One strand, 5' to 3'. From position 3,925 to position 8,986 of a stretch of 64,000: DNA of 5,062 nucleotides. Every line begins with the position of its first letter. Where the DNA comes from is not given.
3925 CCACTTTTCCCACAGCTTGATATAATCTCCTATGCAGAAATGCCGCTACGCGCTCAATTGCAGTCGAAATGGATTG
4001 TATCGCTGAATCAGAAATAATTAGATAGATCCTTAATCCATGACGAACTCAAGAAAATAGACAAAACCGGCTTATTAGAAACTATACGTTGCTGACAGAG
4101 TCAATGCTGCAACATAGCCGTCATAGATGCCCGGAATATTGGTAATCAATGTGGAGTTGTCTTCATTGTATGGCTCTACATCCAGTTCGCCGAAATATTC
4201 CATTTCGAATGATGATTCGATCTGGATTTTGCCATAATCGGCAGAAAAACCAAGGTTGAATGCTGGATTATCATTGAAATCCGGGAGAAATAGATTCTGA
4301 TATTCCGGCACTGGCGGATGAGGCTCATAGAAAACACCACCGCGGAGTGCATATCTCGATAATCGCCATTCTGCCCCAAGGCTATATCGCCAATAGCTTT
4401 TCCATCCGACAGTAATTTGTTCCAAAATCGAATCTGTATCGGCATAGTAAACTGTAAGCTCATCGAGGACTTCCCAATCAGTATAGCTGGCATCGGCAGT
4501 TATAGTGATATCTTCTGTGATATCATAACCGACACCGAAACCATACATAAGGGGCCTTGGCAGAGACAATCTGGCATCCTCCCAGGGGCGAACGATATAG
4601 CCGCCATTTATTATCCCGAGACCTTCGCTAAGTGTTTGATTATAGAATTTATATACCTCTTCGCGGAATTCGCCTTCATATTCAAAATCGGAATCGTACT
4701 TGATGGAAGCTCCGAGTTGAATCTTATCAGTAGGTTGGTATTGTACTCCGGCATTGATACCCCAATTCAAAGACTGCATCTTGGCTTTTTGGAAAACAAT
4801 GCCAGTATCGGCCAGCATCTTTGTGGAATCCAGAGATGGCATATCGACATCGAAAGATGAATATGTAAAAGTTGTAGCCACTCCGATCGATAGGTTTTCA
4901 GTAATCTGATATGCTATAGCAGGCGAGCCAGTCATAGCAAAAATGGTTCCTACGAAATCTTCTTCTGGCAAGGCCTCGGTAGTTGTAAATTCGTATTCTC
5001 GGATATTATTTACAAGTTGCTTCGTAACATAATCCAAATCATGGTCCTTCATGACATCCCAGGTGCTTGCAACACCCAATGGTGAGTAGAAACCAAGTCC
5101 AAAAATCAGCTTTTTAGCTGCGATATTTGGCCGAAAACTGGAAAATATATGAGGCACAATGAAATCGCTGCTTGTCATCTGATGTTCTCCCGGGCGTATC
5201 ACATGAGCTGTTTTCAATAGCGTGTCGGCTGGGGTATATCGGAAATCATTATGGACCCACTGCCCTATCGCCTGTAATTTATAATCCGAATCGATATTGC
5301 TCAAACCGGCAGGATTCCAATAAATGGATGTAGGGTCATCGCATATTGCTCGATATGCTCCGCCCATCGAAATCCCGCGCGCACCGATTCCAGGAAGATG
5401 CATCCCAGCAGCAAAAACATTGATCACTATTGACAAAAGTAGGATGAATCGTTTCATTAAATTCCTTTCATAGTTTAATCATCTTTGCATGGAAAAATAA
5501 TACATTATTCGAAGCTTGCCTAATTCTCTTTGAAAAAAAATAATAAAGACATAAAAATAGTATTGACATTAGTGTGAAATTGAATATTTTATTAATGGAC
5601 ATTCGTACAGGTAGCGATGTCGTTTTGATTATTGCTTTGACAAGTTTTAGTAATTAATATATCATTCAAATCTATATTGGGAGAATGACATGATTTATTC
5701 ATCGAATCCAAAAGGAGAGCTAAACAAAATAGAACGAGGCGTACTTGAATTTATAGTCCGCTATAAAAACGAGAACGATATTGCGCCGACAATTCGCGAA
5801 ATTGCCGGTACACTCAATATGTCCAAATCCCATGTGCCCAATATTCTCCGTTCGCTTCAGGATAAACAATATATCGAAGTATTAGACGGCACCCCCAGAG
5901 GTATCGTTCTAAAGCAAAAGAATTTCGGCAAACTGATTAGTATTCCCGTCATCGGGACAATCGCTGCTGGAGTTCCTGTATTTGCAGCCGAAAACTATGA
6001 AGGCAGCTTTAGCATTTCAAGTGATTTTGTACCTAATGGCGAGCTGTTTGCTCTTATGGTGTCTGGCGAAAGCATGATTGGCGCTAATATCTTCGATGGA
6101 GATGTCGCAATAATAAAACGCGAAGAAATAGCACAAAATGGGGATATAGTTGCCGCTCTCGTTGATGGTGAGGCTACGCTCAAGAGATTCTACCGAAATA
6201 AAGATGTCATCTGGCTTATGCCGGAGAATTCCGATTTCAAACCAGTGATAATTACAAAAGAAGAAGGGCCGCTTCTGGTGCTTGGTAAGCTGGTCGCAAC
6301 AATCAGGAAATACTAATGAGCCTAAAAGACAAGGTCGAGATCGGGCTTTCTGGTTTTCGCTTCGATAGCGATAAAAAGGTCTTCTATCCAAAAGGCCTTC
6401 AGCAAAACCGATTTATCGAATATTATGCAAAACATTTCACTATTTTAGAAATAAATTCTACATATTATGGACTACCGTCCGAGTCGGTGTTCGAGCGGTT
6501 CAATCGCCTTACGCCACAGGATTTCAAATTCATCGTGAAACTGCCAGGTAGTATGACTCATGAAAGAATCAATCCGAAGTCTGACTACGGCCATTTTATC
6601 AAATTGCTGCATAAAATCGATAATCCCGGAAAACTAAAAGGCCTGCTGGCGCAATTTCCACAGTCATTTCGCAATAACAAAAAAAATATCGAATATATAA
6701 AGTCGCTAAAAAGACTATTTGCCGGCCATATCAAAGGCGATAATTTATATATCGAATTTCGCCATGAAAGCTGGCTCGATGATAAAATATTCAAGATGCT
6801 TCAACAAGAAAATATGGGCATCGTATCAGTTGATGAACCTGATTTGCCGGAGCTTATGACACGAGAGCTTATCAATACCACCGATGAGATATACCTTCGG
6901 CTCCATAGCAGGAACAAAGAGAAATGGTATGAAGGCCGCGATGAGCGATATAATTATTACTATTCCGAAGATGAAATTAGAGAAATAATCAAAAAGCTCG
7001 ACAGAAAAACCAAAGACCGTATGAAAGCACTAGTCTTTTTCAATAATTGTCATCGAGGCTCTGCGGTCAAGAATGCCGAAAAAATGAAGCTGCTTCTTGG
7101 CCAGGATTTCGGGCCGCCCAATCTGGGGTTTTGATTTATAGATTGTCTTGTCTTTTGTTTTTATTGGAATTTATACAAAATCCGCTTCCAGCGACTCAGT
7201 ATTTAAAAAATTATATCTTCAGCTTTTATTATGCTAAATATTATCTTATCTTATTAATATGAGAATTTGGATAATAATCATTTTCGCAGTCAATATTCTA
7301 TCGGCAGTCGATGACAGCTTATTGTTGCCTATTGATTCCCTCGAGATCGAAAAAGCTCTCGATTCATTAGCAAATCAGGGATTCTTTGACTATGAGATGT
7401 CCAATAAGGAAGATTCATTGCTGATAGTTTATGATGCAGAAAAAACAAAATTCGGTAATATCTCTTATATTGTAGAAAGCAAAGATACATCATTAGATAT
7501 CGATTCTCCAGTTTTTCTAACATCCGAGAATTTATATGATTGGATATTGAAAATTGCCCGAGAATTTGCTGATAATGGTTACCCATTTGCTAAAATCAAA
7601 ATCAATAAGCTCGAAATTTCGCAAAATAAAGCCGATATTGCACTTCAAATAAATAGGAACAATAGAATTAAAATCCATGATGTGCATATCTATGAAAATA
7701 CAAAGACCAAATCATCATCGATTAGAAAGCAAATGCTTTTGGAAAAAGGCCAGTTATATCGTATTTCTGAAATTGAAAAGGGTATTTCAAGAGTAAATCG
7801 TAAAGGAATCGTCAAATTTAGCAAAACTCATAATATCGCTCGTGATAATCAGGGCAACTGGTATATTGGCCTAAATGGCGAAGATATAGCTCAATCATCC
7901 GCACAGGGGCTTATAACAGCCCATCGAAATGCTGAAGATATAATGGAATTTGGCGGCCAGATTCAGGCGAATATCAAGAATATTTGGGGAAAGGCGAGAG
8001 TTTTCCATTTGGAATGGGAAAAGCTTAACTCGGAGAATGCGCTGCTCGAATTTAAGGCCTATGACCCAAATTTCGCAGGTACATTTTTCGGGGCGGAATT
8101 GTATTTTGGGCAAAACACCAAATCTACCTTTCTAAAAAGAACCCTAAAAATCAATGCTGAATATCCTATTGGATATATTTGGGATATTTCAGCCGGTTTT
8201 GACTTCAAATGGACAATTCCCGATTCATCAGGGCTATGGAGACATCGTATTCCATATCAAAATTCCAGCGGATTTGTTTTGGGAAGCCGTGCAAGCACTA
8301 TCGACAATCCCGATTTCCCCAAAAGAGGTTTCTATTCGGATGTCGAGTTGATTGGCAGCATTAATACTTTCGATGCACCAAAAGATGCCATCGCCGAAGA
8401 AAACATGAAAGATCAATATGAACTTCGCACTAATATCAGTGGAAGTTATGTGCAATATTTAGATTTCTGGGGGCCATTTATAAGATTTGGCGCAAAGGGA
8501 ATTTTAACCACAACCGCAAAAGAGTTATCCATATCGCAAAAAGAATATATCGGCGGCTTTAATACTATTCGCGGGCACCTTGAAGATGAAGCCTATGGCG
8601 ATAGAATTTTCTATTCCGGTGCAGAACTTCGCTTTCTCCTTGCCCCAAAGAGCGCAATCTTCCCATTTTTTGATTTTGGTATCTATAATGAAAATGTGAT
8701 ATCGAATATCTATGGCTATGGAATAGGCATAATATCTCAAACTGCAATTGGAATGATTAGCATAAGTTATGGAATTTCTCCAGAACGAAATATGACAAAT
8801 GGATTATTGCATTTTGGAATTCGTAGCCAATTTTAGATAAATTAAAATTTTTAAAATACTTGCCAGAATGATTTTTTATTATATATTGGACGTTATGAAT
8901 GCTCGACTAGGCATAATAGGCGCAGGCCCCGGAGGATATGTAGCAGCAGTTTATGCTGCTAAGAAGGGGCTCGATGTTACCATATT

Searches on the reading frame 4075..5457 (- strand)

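Call 13: search_protein_families(library=ncbifam, proteins=[window:4075-5457:-], max_evalue=0.01)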
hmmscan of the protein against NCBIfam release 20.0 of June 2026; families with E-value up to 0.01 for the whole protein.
window:4075-5457:- (460 aa): 7 families
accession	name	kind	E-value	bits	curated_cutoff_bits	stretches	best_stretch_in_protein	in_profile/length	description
NF033709.1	PorV_fam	subfamily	4.5e-14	52.8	90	2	24-70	11-61/326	PorV/PorQ family protein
NF053685.1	BamG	equivalog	7.8e-11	41.7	250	1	181-365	141-305/397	BamG family beta-barrel-assembly machinery protein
NF052325.1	PorVQ2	equivalog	1e-09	37.8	325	1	23-63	33-73/354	putative type IX sorting system protein PorV2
NF007988.0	PRK10716.1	equivalog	3.5e-09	35.8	585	1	223-393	210-377/435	long-chain fatty acid transporter FadL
NF050080.1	pilus_FilD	exception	9.6e-07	27.4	970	0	178-204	194-220/549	putative pilus system OmpP1/FadL family transporter FilD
NF033908.1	AcfA_fam_omp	subfamily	0.00035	20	100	1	179-257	116-201/217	AcfA family outer membrane beta-barrel protein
NF033711.1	T9SS_PorQ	equivalog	0.00098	18.2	220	0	180-234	133-182/335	type IX secretion system protein PorQ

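Call 14: search_protein_families(library=pfam, proteins=[window:4075-5457:-], max_evalue=0.01)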
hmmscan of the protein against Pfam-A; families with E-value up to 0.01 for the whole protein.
window:4075-5457:- (460 aa): 5 families
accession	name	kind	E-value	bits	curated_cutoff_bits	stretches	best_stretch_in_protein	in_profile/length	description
PF03349.22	Toluene_X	-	1e-35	123.5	29.7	2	174-460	139-421/421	Outer membrane protein transport protein (OMPP1/FadL/TodX)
PF13505.12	OMP_b-brl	-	6.6e-06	26.8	28.7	1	171-265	83-158/175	Outer membrane protein beta-barrel domain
PF02530.20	Porin_2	-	0.00029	20.8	22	0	231-330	268-333/357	Porin subfamily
PF02462.21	Opacity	-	0.0037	17.8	21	0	225-256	73-104/126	Opacity family porin protein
PF10677.15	DUF2490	-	0.0096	16.1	29.8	0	231-266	36-71/186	Protein of unknown function (DUF2490)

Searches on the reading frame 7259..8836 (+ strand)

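Call 13: search_protein_families(library=ncbifam, proteins=[window:7259-8836:+], max_evalue=0.01)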
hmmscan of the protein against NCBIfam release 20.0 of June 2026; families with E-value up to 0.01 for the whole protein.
window:7259-8836:+ (525 aa): 3 families
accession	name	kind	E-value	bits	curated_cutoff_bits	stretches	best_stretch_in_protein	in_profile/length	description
TIGR03303.1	OM_YaeT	equivalog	1.1e-14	53.8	297.15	1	96-505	280-719/741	outer membrane protein assembly factor BamA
NF008287.0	PRK11067.1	subfamily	9.1e-06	24.3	1181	1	99-186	308-396/802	outer membrane protein assembly factor BamA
NF052279.1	lipo_TamL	exception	9.4e-06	24.3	400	1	108-249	231-372/747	translocation and assembly module lipoprotein TamL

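Call 14: search_protein_families(library=pfam, proteins=[window:7259-8836:+], max_evalue=0.01)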
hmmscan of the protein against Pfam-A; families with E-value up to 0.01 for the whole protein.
window:7259-8836:+ (525 aa): 3 families
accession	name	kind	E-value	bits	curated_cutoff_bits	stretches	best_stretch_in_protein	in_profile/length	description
PF01103.29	Omp85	-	4.9e-08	33.3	24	1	259-521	18-321/325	Omp85 superfamily domain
PF07244.20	POTRA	-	9e-08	33.2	21.3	1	138-199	2-67/79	Surface antigen variable number repeat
PF03865.19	ShlB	-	9.4e-05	22.5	22.7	1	358-490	173-308/311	Haemolysin secretion/activation protein ShlB/FhaC/HecB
